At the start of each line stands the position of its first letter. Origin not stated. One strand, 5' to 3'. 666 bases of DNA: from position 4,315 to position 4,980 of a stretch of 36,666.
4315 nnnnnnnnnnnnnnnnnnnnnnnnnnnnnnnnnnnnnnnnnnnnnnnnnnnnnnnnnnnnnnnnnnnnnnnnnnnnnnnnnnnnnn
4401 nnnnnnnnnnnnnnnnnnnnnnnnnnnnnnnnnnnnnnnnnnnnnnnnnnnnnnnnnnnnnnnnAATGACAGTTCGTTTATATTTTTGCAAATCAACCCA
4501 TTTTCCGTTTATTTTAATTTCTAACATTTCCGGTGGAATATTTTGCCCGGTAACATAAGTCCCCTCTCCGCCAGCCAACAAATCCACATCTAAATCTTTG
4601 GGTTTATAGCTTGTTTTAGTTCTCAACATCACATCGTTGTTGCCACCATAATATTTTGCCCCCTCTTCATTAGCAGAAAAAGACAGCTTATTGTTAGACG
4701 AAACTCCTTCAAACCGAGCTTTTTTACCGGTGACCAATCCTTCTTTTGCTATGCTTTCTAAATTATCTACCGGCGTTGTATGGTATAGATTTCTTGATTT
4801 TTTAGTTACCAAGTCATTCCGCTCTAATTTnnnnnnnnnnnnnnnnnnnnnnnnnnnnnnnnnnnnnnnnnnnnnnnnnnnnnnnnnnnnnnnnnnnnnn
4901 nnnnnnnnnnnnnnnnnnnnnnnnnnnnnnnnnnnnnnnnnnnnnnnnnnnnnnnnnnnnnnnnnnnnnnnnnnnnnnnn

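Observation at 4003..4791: Tandem ADP-ribosyltransferase-like motifs at the C-terminus of a 913-aa internal virion-type protein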

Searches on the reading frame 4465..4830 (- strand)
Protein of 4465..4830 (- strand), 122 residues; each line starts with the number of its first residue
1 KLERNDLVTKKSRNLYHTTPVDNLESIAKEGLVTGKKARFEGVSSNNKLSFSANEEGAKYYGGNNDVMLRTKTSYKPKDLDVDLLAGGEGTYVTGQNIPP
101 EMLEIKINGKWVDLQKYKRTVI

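Call 15: search_solved_structures(query=A2, max_evalue=10, show_alignments=4)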
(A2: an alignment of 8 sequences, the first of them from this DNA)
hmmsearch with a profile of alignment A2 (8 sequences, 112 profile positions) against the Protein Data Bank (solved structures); distinct sequences matched with E-value up to 10: 6.
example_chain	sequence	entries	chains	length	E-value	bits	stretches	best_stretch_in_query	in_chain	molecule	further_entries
9ld3_A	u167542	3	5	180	0.013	18.5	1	6-35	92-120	Probable RNA 2'-phosphotransferase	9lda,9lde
9ld4_A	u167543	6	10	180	0.013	18.5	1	6-35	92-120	Probable RNA 2'-phosphotransferase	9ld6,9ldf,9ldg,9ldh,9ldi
9ldc_A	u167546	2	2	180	0.013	18.5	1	6-35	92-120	Probable RNA 2'-phosphotransferase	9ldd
8tfz_A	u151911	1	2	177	0.2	14.7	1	5-33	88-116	Probable RNA 2'-phosphotransferase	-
8tfi_A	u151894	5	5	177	0.77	12.9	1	5-31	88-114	Probable RNA 2'-phosphotransferase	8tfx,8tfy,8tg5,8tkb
8baq_A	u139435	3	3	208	1.1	12.4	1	7-31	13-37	DarT ssDNA thymidine ADP-ribosyltransferase family protein | E. coli C7 DarT1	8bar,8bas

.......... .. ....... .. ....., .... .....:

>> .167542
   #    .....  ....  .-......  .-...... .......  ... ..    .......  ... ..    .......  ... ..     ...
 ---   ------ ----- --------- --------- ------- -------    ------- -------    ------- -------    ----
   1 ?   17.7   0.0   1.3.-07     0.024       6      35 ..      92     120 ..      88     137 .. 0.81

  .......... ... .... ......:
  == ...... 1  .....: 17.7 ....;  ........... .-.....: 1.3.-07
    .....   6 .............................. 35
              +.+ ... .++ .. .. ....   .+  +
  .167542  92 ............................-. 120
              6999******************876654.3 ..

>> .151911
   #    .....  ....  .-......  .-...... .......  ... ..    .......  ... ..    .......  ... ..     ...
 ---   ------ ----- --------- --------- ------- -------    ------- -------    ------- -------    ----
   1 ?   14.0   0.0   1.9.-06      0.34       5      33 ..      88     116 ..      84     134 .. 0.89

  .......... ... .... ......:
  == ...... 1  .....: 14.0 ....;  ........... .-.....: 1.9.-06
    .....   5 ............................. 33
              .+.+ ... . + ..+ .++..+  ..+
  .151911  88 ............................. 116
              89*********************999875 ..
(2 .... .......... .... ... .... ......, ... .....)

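Call 16: find_homologous_proteins(query=A2, max_evalue=0.01)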
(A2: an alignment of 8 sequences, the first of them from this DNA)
Query A2 (8 sequences) (112 aa, profile of the alignment): 3 proteins with E <= 0.01 among 3163 candidates.
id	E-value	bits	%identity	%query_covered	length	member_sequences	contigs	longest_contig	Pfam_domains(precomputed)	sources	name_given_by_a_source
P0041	1.2e-19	88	74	42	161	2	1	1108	-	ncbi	-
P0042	2.1e-15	74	80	44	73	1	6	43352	-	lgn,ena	-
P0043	5.5e-5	41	57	33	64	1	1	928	-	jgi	jgi:hypothetical protein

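Call 24: predict_structure(alignment_id=A2)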
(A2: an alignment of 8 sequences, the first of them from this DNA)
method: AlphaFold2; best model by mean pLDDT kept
length: 112 residues; sequences in the alignment: 8
mean_pLDDT: 70.5   pTM: 0.69
mean pLDDT of the five models: 70.5, 67.5, 62.7, 62.4, 61.2
residues with pLDDT >= 90: 13; 70-90: 53; 50-70: 25; < 50: 21
segments of 3 or more residues with pLDDT < 50: 1-4, 32-41, 79-83
pLDDT, mean of each block of 10 residues (from residue 1): 57 84 76 43 67 77 85 58 51 86 91 79
secondary structure, 60 per line:
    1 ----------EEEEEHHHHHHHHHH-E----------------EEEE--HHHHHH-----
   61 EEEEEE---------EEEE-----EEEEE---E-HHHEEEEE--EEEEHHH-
elements in order: E11-15 H16-25 E44-47 H50-55 E61-66 E76-79 E85-89 E98-102 E105-108

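Call 27: fold_search(model_id=the predicted structure, library=pdb)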
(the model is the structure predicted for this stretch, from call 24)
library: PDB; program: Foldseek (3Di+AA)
matches with E <= 10: 169; with E <= 0.001: 0
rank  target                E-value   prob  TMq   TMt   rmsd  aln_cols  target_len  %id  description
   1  9ldc_A                1.5e-03  1.00  0.51  0.35   4.5       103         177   26  The structure of TkoKptA/DNA/ADPR complex-B* (released 2025-11-12)
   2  9ld6_A                1.9e-03  1.00  0.52  0.35   4.6       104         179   26  The complex structure of TkoKptA/DNA/NAD+ (released 2025-11-12)
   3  9ld3_A                2.0e-03  1.00  0.51  0.34   4.2        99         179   26  The complex structure of K63A/2',3',5'-P-A/ADPR (released 2025-11-12)
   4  9ldi                  2.4e-03  1.00  0.53  0.36   4.2       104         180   24  The complex structure of TkoKptA/2',3',5'-p-A (released 2025-11-12)
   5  8tfz_A                4.7e-03  1.00  0.56  0.37   3.8        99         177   27  tRNA 2'-phosphotransferase (Tpt1) from Pyrococcus horikoshii in complex with NAD (released 2023-11-08)
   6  9ldg_B                4.7e-03  1.00  0.52  0.35   4.4       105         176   26  The structure of TkoKptA/DNA/Appr>P complex-B (released 2025-11-12)
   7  8tg4_A                5.0e-03  1.00  0.55  0.37   4.0       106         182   20  tRNA 2'-phosphotransferase (Tpt1) from Aeropyrum pernix in complex with ADP-ribose-2"-phosphate and 2'-OH RNA (released 2023-11-08)
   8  8tg3                  5.7e-03  1.00  0.56  0.36   4.8       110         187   20  tRNA 2'-phosphotransferase (Tpt1) from Aeropyrum pernix in complex with ADP-ribose-1" -phosphate (released 2023-11-08)
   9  1wfx                  6.4e-03  1.00  0.58  0.38   3.6       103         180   21  Crystal Structure of APE0204 from Aeropyrum pernix (released 2004-11-27)
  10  9ld4_A                6.8e-03  1.00  0.55  0.37   3.8        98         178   28  The Apo-form structure of TkoKptA (released 2025-11-12)
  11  8tfi                  7.3e-03  1.00  0.53  0.35   3.9        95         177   28  tRNA 2'-phosphotransferase (Tpt1) from Pyrococcus horikoshii (released 2023-11-08)
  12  9ldg_A                7.3e-03  1.00  0.51  0.35   4.2       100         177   26  The structure of TkoKptA/DNA/Appr>P complex-B (released 2025-11-12)
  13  9lda_A                7.3e-03  1.00  0.48  0.32   7.1       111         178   26  The complex structure of K63A/5'-p-ADPR-DNA (released 2025-11-12)
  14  6ede                  1.1e-02  1.00  0.55  0.36   3.4        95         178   19  tRNA 2'-phosphotransferase (released 2019-03-20)
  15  9ld4_C                1.6e-02  1.00  0.58  0.39   3.7       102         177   26  The Apo-form structure of TkoKptA (released 2025-11-12)
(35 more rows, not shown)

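Call 44: search_protein_representatives(alignment_id=A2)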
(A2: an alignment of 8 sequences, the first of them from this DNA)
Query: 8 sequences, 112 profile positions. Proteins with E-value up to 0.001 (for the whole library): 149; up to 1e-10: 73; up to 1e-30: 49. The best 149 are listed.
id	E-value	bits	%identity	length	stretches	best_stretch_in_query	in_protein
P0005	2.2e-59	214.3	-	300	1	1-111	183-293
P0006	2.4e-59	214.3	-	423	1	2-111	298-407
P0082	4.5e-59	213.3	-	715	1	2-110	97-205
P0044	1.3e-58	211.9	-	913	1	2-111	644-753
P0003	1.6e-58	211.6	-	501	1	2-111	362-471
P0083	2.8e-58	210.8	-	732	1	2-111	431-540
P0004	4.4e-58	210.2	-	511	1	1-111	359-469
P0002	1.2e-56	205.6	-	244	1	2-111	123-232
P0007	2.0e-56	204.8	-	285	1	1-111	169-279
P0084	2.4e-55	201.4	-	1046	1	1-110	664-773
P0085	9.9e-55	199.4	-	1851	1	2-111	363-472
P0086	9.9e-54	196.1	-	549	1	2-111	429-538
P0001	5.8e-53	193.7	-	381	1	1-110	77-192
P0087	5.8e-53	193.7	-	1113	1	2-111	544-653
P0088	1.0e-52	192.9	-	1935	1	2-111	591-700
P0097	9.2e-49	180.1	-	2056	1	2-109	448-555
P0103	2.4e-40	153.1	-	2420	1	4-111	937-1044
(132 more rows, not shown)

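Call 49: search_protein_families(library=pfam, alignment_id=A5, max_evalue=0.1)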
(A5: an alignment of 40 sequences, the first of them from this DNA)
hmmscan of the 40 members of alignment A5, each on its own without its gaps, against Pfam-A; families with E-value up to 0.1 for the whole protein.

A. member 1, seq(122 aa): 2 families
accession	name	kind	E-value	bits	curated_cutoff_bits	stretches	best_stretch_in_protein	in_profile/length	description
PF22531.2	DUF7002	-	0.035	14.1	27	1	14-37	2-25/195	Family of unknown function (DUF7002)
PF14487.12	DarT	-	0.093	12.9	22.5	0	16-41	1-26/201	ssDNA thymidine ADP-ribosyltransferase, DarT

B. families by the number of members that match (of 40 scanned): 8 families
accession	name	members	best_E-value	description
PF22531.2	DUF7002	15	0.0022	Family of unknown function (DUF7002)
PF00644.27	PARP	11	8.9e-06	Poly(ADP-ribose) polymerase catalytic domain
PF01885.22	PTS_2-RNA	9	0.00028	RNA 2'-phosphotransferase, Tpt1 / KptA family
PF18760.7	ART-PolyVal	2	0.00022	ADP-Ribosyltransferase in polyvalent proteins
PF19085.6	Choline_bind_2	1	0.002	Choline-binding repeat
PF07778.16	CENP-I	1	0.019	Mis6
PF08854.15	DUF1824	1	0.064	Domain of unknown function (DUF1824)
PF14487.12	DarT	1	0.093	ssDNA thymidine ADP-ribosyltransferase, DarT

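Call 50: search_solved_structures(query=A5, max_evalue=1, show_alignments=3)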
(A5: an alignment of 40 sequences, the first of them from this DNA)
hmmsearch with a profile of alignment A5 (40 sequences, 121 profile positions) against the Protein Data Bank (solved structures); distinct sequences matched with E-value up to 1: 62 (the best 60 are shown).
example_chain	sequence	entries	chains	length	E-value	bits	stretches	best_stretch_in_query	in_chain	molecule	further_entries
9ld3_A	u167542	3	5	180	1.3e-06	31.8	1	5-40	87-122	Probable RNA 2'-phosphotransferase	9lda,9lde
9ld4_A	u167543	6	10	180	1.3e-06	31.8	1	5-40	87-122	Probable RNA 2'-phosphotransferase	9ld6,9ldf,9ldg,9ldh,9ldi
9ldc_A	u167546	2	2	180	1.3e-06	31.8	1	5-40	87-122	Probable RNA 2'-phosphotransferase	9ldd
8tfz_A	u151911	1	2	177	3.1e-06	30.5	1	5-78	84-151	Probable RNA 2'-phosphotransferase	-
8tfi_A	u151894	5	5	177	1.3e-05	28.6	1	5-78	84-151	Probable RNA 2'-phosphotransferase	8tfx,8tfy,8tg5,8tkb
8baq_A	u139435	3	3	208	0.00053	23.3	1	8-42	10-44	DarT ssDNA thymidine ADP-ribosyltransferase family protein | E. coli C7 DarT1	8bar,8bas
6e3a_A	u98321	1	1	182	0.00091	22.6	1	6-56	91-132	Probable RNA 2'-phosphotransferase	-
6ede_A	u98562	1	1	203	0.00099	22.4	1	6-56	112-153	Probable RNA 2'-phosphotransferase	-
7kw8_A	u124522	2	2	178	0.018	18.3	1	8-74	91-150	tRNA 2'-phosphotransferase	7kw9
4f0d_A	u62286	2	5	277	0.04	17.3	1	5-61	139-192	Poly [ADP-ribose] polymerase 16 | Protein mono-ADP-ribosyltransferase PARP16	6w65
6hxr_A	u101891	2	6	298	0.045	17.1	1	5-61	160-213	Mono [ADP-ribose] polymerase PARP16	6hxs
4py4_A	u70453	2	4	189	0.063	16.6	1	4-59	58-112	Poly [ADP-ribose] polymerase 14 | Isoform 1 of Protein mono-ADP-ribosyltransferase PARP14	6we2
3goy_A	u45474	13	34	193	0.066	16.5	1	4-59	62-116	Poly [ADP-ribose] polymerase 14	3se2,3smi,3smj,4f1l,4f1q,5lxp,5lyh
6we3_A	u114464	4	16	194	0.067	16.5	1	4-59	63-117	Protein mono-ADP-ribosyltransferase PARP14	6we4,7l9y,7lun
5v7t_A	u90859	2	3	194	0.067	16.5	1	4-59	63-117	Poly [ADP-ribose] polymerase 14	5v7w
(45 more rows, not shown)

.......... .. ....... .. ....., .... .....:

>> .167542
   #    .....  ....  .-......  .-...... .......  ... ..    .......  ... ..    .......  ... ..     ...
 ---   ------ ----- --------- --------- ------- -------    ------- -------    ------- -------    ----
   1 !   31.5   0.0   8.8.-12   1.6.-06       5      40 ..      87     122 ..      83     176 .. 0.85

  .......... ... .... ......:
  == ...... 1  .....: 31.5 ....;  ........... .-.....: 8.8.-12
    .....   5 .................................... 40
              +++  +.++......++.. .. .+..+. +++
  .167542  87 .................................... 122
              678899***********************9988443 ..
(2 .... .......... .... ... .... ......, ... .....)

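Call 56: search_protein_families(library=pfam, proteins=[P0085, P0097, P0103, P0084], max_evalue=0.01)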
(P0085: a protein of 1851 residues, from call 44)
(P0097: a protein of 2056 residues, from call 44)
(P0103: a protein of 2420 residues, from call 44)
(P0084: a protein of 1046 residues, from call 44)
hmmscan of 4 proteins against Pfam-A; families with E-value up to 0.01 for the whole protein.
P0085 (1851 aa): 0 families

P0097 (2056 aa): 0 families

P0103 (2420 aa): 0 families

P0084 (1046 aa): 0 families
